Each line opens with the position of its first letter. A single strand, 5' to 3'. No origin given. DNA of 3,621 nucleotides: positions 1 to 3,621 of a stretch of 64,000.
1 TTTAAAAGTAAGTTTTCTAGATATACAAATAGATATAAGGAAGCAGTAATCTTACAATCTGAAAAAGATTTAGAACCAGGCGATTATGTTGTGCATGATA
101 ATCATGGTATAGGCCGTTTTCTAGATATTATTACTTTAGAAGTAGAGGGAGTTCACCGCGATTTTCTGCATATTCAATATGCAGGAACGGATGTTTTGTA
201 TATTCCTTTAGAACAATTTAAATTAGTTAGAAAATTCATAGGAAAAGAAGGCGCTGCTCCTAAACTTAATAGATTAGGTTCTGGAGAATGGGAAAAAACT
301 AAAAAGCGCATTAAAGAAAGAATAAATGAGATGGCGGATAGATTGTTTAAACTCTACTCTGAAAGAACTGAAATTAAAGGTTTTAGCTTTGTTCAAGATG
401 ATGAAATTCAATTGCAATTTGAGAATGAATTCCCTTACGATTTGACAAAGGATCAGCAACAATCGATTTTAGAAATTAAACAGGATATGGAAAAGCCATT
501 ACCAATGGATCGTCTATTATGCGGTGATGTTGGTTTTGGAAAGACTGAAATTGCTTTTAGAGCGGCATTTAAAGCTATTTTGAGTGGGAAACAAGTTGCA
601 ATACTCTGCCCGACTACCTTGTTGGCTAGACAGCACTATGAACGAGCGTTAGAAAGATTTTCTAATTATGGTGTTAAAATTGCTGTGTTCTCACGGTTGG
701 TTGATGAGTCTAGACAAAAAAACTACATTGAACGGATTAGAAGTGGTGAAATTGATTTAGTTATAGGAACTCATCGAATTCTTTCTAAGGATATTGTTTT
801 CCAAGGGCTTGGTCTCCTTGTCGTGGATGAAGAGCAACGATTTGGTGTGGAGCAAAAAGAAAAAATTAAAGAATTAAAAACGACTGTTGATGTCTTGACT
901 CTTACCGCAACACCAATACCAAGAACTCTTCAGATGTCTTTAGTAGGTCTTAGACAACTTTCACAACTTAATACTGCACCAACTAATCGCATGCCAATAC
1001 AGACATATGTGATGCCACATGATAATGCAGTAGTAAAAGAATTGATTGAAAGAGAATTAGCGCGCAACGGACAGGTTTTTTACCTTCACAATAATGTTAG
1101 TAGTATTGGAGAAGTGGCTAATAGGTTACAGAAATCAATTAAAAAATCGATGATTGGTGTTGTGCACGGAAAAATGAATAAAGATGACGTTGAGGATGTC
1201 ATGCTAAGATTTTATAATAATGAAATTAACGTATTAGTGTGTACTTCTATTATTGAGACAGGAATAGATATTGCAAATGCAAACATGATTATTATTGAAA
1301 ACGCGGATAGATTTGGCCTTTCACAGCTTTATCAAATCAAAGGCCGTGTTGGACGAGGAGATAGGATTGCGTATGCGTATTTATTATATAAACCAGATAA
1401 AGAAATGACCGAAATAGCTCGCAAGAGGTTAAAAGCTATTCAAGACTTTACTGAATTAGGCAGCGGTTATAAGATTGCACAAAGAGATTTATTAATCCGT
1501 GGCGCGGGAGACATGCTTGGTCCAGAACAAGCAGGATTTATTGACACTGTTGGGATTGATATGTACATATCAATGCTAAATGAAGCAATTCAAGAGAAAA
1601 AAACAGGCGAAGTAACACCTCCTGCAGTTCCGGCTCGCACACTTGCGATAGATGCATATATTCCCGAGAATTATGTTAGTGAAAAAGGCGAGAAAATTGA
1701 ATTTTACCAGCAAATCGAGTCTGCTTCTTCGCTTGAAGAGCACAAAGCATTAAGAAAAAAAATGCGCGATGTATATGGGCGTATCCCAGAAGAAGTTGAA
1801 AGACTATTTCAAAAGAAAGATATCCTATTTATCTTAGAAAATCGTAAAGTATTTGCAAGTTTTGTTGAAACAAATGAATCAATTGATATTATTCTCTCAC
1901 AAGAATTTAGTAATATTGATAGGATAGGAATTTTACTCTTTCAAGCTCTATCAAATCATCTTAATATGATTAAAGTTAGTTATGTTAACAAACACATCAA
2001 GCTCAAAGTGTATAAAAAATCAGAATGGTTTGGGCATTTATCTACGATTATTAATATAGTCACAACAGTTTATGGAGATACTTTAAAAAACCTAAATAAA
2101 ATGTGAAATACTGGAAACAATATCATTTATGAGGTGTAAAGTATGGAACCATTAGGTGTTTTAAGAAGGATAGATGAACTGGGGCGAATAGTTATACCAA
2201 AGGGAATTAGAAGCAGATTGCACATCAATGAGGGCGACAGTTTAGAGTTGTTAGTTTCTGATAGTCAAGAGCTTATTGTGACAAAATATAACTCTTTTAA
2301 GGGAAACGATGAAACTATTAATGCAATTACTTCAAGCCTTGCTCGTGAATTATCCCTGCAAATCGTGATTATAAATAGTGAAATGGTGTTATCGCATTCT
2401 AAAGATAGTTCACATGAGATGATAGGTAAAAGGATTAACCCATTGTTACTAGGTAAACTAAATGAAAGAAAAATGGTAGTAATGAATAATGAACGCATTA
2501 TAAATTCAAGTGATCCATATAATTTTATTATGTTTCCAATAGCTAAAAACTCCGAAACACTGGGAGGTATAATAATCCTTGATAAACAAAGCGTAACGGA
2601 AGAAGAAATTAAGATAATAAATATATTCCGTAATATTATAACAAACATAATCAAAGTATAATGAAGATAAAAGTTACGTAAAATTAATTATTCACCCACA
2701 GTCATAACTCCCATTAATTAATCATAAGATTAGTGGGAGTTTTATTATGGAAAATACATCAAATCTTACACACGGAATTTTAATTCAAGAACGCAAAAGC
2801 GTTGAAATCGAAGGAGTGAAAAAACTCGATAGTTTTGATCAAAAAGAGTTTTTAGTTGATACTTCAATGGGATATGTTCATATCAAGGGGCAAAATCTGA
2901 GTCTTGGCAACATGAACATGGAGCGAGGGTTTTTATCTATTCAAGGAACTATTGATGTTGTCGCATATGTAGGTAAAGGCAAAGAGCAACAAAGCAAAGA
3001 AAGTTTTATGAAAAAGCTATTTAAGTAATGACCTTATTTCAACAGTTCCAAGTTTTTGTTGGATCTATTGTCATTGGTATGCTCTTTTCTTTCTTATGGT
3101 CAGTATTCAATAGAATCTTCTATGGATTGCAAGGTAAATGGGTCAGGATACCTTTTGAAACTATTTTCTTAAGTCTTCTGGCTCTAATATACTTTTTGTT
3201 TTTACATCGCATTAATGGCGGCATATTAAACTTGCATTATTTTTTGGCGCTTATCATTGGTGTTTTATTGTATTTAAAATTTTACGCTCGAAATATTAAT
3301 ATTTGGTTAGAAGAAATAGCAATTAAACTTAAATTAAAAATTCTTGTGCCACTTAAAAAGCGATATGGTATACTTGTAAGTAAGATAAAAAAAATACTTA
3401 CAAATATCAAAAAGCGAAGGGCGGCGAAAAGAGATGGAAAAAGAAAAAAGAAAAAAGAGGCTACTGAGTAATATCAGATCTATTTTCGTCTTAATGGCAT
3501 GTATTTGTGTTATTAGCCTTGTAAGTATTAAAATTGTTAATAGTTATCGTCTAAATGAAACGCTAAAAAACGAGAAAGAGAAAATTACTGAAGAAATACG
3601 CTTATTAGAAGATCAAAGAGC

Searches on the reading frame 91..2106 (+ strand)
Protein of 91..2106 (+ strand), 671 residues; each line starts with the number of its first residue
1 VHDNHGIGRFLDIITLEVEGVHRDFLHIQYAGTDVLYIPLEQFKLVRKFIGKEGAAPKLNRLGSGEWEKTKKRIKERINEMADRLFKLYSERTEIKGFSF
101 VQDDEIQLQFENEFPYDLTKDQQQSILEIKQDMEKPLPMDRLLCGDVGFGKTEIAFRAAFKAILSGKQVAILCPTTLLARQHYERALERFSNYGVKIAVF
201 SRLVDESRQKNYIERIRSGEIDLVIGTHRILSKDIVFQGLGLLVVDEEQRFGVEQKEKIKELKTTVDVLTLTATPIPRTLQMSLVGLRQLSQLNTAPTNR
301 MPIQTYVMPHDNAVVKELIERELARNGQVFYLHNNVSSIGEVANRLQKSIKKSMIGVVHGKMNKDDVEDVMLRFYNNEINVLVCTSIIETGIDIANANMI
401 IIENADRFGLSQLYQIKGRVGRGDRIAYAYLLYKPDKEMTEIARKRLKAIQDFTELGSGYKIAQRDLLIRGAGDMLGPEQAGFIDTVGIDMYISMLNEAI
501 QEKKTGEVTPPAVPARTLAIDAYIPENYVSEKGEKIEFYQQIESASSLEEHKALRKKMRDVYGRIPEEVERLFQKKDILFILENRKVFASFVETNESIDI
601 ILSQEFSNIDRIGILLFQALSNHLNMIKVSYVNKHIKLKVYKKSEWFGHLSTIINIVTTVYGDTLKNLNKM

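Call 21: search_protein_families(library=pfam, proteins=[window:91-2106:+], max_evalue=0.00001)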
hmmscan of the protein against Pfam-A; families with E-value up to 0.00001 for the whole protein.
window:91-2106:+ (671 aa): 6 families
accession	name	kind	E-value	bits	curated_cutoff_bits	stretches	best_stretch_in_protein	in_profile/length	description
PF00270.35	DEAD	-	3.9e-27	95.4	26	1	119-281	1-165/167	DEAD/DEAH box helicase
PF00271.37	Helicase_C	-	1e-22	80.9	23.5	1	315-422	6-108/110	Helicase conserved C-terminal domain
PF03461.20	TRCF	-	9.3e-16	58.4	25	1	518-582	1-65/95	TRCF domain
PF02559.22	CarD_TRCF_RID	-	8.5e-15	55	23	1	1-50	8-57/57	CarD-like/TRCF RID domain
PF04851.21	ResIII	-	5.1e-09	36.7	22.5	1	117-275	3-162/164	Type III restriction enzyme, res subunit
PF22590.2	Cas3-like_C_2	-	3.2e-06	27.8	27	0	327-424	3-105/106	CRISPR-associated nuclease/helicase Cas3, C-terminal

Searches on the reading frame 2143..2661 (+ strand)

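Call 21: search_protein_families(library=pfam, proteins=[window:2143-2661:+], max_evalue=0.00001)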
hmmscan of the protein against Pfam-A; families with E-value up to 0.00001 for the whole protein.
window:2143-2661:+ (172 aa): 2 families
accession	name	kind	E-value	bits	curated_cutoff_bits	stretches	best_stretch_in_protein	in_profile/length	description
PF04014.23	MazE_antitoxin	-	1.4e-10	41.4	24.7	1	8-52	2-46/48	Antidote-toxin recognition MazE, bacterial antitoxin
PF15714.11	SpoVT_C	-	1.6e-08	35.1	27.5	1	61-160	8-117/128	Stage V sporulation protein T C-terminal, transcription factor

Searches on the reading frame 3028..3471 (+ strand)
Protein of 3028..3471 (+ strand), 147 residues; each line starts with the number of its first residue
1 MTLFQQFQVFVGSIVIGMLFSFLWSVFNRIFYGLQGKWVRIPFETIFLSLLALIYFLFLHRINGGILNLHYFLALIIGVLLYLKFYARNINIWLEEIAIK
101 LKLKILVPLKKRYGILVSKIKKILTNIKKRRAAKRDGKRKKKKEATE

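Call 21: search_protein_families(library=pfam, proteins=[window:3028-3471:+], max_evalue=0.00001)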
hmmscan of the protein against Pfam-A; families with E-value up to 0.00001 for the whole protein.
window:3028-3471:+ (147 aa): 1 family
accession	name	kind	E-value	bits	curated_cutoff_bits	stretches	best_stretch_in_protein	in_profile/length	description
PF09578.15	Spore_YabQ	-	8.2e-09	36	27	1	10-85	1-77/79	Spore cortex protein YabQ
